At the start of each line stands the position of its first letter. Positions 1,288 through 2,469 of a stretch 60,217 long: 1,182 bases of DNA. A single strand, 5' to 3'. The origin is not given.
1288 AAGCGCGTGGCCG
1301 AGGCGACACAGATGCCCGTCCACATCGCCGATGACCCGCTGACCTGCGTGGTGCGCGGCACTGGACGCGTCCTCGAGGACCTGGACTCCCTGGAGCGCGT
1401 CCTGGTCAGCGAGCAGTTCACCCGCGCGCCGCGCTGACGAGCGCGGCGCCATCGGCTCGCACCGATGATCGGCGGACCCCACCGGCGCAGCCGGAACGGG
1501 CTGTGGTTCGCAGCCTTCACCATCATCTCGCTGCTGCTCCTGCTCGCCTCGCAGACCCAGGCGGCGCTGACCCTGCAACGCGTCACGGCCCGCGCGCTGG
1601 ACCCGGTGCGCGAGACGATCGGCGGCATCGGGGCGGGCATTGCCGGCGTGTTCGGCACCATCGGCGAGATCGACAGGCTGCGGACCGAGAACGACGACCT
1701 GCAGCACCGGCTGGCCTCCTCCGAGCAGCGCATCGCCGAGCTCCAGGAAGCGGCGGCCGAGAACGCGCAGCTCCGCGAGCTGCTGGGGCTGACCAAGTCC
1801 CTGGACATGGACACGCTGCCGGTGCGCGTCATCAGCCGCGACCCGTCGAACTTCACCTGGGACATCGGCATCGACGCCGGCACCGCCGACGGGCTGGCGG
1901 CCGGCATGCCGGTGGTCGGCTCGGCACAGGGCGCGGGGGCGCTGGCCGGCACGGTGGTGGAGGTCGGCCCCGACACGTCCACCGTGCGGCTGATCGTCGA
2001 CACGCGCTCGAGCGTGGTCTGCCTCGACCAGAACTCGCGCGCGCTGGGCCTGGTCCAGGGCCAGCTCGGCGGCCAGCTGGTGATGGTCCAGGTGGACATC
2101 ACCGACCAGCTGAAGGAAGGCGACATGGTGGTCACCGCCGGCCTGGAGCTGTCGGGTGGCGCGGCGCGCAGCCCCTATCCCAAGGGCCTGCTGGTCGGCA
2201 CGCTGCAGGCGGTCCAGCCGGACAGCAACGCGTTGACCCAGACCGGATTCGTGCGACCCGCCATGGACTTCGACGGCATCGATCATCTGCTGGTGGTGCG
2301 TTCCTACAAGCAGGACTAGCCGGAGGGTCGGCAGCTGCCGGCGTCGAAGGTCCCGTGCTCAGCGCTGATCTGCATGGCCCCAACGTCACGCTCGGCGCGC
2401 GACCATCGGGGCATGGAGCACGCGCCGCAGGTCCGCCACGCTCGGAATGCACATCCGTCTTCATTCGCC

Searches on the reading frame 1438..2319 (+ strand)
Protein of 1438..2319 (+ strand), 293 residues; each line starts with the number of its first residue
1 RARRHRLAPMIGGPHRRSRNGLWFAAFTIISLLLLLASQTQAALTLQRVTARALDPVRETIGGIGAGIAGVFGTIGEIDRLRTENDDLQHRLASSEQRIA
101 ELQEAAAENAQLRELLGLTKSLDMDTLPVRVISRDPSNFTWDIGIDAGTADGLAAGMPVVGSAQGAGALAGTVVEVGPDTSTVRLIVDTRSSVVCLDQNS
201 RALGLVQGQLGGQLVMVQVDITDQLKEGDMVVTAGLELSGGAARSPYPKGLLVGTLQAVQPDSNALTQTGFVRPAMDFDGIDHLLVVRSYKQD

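Call 23: search_protein_families(library=pfam, proteins=[window:1438-2319:+], max_evalue=0.00001)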
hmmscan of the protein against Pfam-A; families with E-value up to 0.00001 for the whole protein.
window:1438-2319:+ (293 aa): 1 family
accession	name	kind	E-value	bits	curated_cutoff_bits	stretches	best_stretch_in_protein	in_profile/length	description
PF04085.20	MreC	-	5.7e-34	117.5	28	1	131-287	1-146/147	Rod shape-determining protein MreC, barrel core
